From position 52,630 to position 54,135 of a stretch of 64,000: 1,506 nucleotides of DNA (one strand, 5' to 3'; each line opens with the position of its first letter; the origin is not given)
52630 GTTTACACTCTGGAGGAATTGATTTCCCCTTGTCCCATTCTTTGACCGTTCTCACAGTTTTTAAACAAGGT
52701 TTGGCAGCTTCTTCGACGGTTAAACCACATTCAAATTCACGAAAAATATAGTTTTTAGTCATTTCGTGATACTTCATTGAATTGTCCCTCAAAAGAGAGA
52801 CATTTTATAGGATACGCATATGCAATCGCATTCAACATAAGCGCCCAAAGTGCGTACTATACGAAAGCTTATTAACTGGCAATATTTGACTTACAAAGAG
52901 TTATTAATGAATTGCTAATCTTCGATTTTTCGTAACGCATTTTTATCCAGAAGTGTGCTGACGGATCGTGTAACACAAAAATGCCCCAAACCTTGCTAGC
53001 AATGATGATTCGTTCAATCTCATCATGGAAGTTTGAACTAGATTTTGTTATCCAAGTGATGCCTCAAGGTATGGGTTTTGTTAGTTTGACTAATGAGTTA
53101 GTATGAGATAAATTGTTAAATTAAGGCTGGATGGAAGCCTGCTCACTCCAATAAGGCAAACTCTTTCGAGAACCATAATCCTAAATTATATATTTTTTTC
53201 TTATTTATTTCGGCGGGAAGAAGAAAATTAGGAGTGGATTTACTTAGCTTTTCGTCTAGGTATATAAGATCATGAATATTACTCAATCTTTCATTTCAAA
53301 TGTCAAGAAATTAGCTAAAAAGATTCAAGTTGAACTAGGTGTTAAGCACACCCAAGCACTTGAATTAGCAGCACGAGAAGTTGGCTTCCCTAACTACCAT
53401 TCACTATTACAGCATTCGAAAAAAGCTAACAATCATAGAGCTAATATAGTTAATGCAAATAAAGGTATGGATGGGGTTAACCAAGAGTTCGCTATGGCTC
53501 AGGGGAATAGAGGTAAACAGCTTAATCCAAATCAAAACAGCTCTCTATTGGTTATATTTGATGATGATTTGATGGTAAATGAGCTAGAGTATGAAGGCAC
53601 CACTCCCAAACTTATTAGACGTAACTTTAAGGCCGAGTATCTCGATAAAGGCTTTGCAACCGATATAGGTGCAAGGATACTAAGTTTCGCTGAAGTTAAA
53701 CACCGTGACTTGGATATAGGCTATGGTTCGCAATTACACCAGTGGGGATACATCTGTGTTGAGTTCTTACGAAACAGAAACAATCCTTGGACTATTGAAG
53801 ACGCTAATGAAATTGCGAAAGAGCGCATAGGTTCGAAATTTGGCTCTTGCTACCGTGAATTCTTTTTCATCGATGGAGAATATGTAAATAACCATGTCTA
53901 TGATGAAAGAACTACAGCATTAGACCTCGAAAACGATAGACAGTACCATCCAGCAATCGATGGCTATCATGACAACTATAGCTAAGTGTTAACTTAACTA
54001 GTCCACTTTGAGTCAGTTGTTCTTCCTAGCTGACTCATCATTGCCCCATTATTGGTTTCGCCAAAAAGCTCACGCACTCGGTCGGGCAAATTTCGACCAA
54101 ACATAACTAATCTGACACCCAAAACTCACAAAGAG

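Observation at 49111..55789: A ~6.5-kb accessory island sits inside the phage structural operon; it carries a Fic protein and an AT-rich insertion of ~3.2 kb bounded by 23-bp direct repeats.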

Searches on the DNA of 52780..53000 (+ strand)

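Call 89: search_dna_similar(query=window:52780-53000:+, collection=plasmids, mode=distant, max_rows=25)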
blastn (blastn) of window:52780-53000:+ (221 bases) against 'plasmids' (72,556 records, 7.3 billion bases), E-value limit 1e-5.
Records with a match: 15; places in all: 16; records where one place covers at least 80% of the query: 0.
Best place of each record, by identity: 95-99% 1; 90-95% 4; 80-90% 5; 60-80% 5.
By first word of the organism name: Vibrio 14; Photobacterium 1.
By predicted mobility (MOB-suite, as given by PLSDB): non-mobilizable 10; mobilizable 3; conjugative 2.
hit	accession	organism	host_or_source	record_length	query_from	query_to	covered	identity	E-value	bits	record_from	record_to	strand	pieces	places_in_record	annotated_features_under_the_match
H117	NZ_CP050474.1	Vibrio campbellii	single cell,seawater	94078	1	173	78%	78.7%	1e-29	137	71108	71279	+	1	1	none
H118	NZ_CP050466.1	Vibrio campbellii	single cell,seawater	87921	1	173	78%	78.7%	1e-29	137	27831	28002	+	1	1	none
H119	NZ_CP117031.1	Vibrio tubiashii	Babylonia areolata,bacterial pure ...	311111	44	140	44%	79.4%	2e-13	82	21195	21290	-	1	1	none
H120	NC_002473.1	Vibrio parahaemolyticus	-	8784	1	79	36%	96.2%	2e-27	130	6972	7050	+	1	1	DUF3693 domain-containing protein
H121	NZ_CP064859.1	Vibrio europaeus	shellfish hatchery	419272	50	140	41%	76.9%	2e-8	67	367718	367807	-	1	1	none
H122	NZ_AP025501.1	Vibrio lentus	-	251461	120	209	41%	75.8%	2e-7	63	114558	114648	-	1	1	none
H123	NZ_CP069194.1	Vibrio diabolicus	Litopenaeus vannamei purchased at the ...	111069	1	63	29%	93.7%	1e-17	97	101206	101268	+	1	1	none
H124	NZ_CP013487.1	Vibrio alginolyticus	seawater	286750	1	63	29%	92.1%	4e-16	92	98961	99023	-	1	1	none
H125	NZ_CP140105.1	Vibrio alfacsensis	Scophthalmus maximus,intestinal tract ...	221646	120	180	28%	80.3%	8e-6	57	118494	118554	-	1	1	none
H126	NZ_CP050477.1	Vibrio campbellii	single cell,seawater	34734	120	170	23%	84.3%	8e-6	57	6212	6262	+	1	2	none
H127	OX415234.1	Vibrio campbellii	marine environment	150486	120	170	23%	84.3%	8e-6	57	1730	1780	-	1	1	record has no annotation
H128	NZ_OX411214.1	Vibrio campbellii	-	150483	120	170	23%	84.3%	8e-6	57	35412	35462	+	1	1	none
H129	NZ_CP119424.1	Photobacterium sp. DA100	-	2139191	167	216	23%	86.0%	2e-6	60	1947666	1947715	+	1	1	none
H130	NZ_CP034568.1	Vibrio parahaemolyticus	seawater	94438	172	210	18%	92.3%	8e-6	58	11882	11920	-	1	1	none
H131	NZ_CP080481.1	Vibrio parahaemolyticus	whole organism,shellfish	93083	172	210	18%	92.3%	8e-6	58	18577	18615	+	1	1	none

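Call 90: get_annotated_region(hit=H117, flank=11000)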
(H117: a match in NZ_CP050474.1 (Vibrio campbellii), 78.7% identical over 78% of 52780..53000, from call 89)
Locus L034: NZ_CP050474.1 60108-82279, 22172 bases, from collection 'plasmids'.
description: Vibrio campbellii strain LJC013 plasmid unnamed3, complete sequence
organism: Vibrio campbellii (NCBI taxid 680)
taxonomy: Bacteria; Pseudomonadota; Gammaproteobacteria; Vibrionales; Vibrionaceae; Vibrio; Vibrio campbellii
host: -; source: single cell,seawater; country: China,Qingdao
typing (MOB-suite, as given by PLSDB): non-mobilizable; replicon rep_cluster_1874,rep_cluster_557
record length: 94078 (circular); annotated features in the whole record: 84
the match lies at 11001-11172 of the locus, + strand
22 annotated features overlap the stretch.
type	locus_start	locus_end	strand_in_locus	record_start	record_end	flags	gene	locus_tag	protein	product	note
CDS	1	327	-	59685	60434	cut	-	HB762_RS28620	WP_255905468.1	hypothetical protein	-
CDS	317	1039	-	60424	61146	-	-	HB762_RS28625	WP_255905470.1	hypothetical protein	-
CDS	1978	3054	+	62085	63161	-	-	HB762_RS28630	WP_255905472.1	replication initiation protein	GO:0006270 - DNA replication initiation [Evidence IEA]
CDS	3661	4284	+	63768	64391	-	-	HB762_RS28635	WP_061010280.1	recombinase family protein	GO:0006310 - DNA recombination [Evidence IEA]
CDS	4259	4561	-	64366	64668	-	-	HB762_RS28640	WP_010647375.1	type II toxin-antitoxin system RelE/ParE family toxin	GO:0030541 - plasmid partitioning [Evidence IEA]; GO:0051290 - protein heterotetramerization [Evidence IEA]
CDS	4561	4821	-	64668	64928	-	-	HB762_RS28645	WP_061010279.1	type II toxin-antitoxin system Phd/YefM family antitoxin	-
CDS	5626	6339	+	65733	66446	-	-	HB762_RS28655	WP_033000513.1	AraC family transcriptional regulator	GO:0006355 - regulation of DNA-templated transcription [Evidence IEA]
CDS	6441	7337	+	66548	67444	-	-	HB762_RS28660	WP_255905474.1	EamA family transporter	-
CDS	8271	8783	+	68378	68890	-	-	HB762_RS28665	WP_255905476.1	hypothetical protein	-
CDS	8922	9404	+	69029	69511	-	-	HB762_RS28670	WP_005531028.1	GNAT family N-acetyltransferase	-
CDS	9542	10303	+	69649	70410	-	-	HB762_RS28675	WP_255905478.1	hypothetical protein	-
CDS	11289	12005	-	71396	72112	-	-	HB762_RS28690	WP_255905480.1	sugar isomerase domain-containing protein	GO:1901135 - carbohydrate derivative metabolic process [Evidence IEA]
CDS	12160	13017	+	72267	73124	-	-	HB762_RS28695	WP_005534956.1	AraC family transcriptional regulator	GO:0006355 - regulation of DNA-templated transcription [Evidence IEA]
CDS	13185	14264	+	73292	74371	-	-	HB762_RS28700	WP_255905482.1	LPD25 domain-containing protein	-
CDS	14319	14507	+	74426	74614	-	-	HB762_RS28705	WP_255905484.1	hypothetical protein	-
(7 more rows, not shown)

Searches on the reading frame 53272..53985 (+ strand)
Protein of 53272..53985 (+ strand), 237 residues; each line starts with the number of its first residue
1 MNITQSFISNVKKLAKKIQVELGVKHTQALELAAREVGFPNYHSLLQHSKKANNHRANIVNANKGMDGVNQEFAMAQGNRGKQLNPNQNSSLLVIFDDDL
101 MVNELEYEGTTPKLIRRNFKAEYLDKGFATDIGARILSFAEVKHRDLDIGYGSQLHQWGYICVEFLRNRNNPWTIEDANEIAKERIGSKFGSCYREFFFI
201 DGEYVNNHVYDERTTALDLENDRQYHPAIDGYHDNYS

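Call 6: search_protein_families(library=pfam, proteins=[window:53272-53985:+], max_evalue=0.1)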
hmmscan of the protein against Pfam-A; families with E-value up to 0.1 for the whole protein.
window:53272-53985:+ (237 aa): 1 family
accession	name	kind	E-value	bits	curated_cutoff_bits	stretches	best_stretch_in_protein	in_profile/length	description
PF20066.5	Glyoxalase_8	-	0.027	15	23.7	1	8-55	8-60/143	Glyoxalase superfamily protein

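Call 7: search_protein_families(library=phrogs, proteins=[window:53272-53985:+], max_evalue=0.1)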
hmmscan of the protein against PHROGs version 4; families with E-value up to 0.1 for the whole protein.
window:53272-53985:+ (237 aa): 3 families
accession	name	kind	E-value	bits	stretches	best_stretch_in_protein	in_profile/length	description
phrog_34070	-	unknown function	0.0044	18.2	1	8-47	91-130/136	-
phrog_28020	-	unknown function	0.03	15.4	1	10-51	18-59/194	-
phrog_36256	-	unknown function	0.096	13.6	0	44-74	19-50/55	-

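Call 29: search_protein_families(library=padloc, proteins=[window:53272-53985:+], max_evalue=0.1)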
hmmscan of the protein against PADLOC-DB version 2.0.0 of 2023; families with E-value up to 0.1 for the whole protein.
window:53272-53985:+ (237 aa): 1 family
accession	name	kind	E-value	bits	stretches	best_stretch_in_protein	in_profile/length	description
PDLC03807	RTas337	-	0.0058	14.4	1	28-118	18-86/316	DRT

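Call 30: search_protein_families(library=ncbifam, proteins=[window:53272-53985:+], max_evalue=0.1)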
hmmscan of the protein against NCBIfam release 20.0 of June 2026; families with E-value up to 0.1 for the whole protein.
window:53272-53985:+ (237 aa): 1 family
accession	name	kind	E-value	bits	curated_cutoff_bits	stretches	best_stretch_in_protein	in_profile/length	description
NF004629.0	PRK05973.1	equivalog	0.079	12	156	0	8-59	7-57/237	DNA helicase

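Call 45: find_homologous_proteins(query=window:53272-53985:+)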
Query window:53272-53985:+ (237 aa): 20 proteins with E <= 0.001 among 348 candidates.
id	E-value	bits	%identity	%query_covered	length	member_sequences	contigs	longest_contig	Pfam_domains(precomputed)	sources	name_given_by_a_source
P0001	1.6e-157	540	100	100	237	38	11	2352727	-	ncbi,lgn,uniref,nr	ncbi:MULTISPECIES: hypothetical protein [Vibrio]|uniref:hypothetical protein n=1 Tax=Vibrio TaxID=66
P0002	1.9e-135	468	87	100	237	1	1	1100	-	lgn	-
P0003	7.7e-133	459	85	100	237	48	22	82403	-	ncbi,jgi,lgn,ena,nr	ncbi:hypothetical protein [uncultured Pseudoalteromonas sp.]|nr:hypothetical protein [uncultured Pse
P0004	1.7e-115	403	76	100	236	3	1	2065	-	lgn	-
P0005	6.4e-95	335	63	98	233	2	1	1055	-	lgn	-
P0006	1.2e-94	334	64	98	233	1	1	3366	-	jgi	jgi:hypothetical protein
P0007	2.7e-88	314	58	98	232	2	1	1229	-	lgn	-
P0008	2.6e-75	271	54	97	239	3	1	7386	-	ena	-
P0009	3.1e-75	271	54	97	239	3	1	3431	-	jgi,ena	-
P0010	4.8e-74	267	54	97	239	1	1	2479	-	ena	-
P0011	1.2e-73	266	56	97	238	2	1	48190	-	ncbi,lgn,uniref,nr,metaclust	ncbi:hypothetical protein PE36_08121 [Moritella sp. PE36]|uniref:hypothetical protein n=1 Tax=Morite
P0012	3.3e-72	261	53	97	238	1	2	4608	-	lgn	-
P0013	3.6e-66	241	51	97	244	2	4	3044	-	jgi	-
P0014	5.2e-66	241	50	97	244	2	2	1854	-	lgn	-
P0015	5.3e-62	228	78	53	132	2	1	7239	-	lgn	-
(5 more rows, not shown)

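Call 47: find_encoding_contigs(protein=P0001, flank=6000, max_places=8)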
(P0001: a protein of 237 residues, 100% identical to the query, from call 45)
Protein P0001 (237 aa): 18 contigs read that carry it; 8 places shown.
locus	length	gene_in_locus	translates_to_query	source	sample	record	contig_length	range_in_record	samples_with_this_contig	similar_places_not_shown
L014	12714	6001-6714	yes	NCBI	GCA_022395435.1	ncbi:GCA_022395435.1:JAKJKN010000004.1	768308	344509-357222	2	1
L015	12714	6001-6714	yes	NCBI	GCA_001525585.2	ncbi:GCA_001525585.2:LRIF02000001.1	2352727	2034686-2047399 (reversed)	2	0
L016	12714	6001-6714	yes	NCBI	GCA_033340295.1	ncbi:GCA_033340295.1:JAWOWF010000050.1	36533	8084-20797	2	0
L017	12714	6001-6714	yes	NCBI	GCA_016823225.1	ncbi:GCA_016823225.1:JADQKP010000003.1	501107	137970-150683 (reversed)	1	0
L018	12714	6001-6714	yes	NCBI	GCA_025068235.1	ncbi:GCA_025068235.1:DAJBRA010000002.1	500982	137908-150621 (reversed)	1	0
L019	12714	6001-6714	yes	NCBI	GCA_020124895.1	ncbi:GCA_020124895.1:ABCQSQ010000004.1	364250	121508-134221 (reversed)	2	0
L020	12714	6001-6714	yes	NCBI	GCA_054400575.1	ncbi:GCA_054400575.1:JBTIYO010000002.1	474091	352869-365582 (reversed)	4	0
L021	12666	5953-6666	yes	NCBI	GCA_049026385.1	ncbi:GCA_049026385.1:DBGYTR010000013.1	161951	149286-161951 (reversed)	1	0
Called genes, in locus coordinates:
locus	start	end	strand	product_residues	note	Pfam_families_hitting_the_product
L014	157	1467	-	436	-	PF13657:Couple_hipA, PF07804:HipA_C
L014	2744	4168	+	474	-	PF05226:CHASE2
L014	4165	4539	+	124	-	-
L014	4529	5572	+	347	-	PF01435:Peptidase_M48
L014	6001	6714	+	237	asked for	-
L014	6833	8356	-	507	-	PF13384:HTH_23 (faint), PF13565:HTH_32 (weak), PF00665:rve (faint), PF13518:HTH_28 (weak), PF13551:HTH_29 (weak), PF13565:HTH_32 (weak)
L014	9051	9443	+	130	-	-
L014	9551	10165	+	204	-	-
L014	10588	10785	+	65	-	-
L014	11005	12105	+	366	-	-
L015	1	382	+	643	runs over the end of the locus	PF00270:DEAD, PF04851:ResIII (weak), PF00271:Helicase_C, PF25399:DeaD_dimer, PF03880:DbpA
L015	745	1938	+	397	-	PF00871:Acetate_kinase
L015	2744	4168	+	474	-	PF05226:CHASE2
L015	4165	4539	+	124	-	-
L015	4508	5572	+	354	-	PF01435:Peptidase_M48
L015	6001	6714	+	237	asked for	-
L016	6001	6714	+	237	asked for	-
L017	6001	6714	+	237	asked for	-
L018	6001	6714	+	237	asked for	-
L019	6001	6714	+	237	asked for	-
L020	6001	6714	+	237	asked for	-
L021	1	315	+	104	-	?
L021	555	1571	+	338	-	PF01548:DEDD_Tnp_IS110, PF02371:Transposase_20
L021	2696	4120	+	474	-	PF05226:CHASE2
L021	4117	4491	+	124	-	-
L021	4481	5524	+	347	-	PF01435:Peptidase_M48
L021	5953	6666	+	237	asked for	-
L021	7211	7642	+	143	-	-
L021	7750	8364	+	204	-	-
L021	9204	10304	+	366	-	-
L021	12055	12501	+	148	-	-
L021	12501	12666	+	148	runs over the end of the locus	-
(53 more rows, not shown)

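Call 63: predict_structure(alignment_id=A3)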
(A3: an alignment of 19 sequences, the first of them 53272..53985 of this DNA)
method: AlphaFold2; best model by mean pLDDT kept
length: 237 residues; sequences in the alignment: 19
mean_pLDDT: 76.5   pTM: 0.54
mean pLDDT of the five models: 76.5, 75.7, 74.9, 73.8, 70.6
residues with pLDDT >= 90: 47; 70-90: 127; 50-70: 20; < 50: 43
segments of 3 or more residues with pLDDT < 50: 55-67, 69-75, 77-85, 222-226, 229-237
pLDDT, mean of each block of 10 residues (from residue 1): 76 90 88 88 80 50 46 46 56 88 80 83 86 88 86 85 89 92 88 89 90 73 48 42
secondary structure, 60 per line:
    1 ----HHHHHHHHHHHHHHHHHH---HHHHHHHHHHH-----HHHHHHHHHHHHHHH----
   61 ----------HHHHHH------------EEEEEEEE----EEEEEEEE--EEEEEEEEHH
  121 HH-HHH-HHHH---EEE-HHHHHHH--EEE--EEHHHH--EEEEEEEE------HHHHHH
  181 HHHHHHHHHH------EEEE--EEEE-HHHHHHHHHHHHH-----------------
elements in order: H5-22 H26-36 H42-56 H71-76 E89-96 E101-108 E111-118 H119-122 H128-131 E135-137 H139-145 E148-150 H155-158 E161-168 H175-190 E197-200 E203-206 H208-220

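Call 104: fold_search(model_id=the predicted structure, library=viral)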
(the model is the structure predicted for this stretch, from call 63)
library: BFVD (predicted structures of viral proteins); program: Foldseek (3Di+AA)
matches with E <= 10: 485; with E <= 0.001: 0
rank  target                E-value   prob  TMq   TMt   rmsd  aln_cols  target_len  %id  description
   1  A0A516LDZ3            3.7e-02  0.41  0.21  0.15  11.4       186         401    9  (no name in the UniProt tables at hand)
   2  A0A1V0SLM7            6.2e-02  0.44  0.22  0.19  21.4       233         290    9  Uncharacterized protein [Klosneuvirus KNV1]
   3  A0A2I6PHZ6            6.6e-02  1.00  0.19  0.81   1.3        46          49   26  Uncharacterized protein [Pseudomonas phage PMBT3]
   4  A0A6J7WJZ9            9.4e-02  0.25  0.17  0.19  16.7       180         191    9  Uncharacterized protein [uncultured Caudovirales phage]
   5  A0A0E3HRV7            1.2e-01  0.16  0.15  0.07  22.6       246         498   12  Uncharacterized protein [Synechococcus phage ACG-2014f]
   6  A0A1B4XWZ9            1.8e-01  0.30  0.15  0.27  15.0       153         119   12  Uncharacterized protein [Tenacibaculum phage pT24]
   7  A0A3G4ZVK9            2.0e-01  0.13  0.15  0.19  15.8       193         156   10  Uncharacterized protein (Fragment) [Edafosvirus sp.]
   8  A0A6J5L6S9            2.3e-01  0.16  0.18  0.12   7.9       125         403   10  Amidoligase enzyme [uncultured Caudovirales phage]
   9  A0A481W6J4            2.5e-01  1.00  0.16  0.56   1.9        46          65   28  Glyoxalase-related protein domain-containing protein [Pseudomonas phage Lana]
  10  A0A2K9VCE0            2.5e-01  0.33  0.21  0.37   8.9       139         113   10  Uncharacterized protein [Lactobacillus phage Bacchae]
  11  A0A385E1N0            2.7e-01  0.13  0.21  0.19  19.7       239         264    7  (no name in the UniProt tables at hand)
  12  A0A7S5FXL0            3.0e-01  0.99  0.21  0.50   2.7        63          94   17  (no name in the UniProt tables at hand)
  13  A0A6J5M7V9            3.0e-01  0.60  0.23  0.50   6.2       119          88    9  Uncharacterized protein [uncultured Caudovirales phage]
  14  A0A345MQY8            3.2e-01  0.20  0.22  0.26  14.0       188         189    9  (no name in the UniProt tables at hand)
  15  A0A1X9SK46            3.2e-01  0.20  0.15  0.14  16.8       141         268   11  (no name in the UniProt tables at hand)
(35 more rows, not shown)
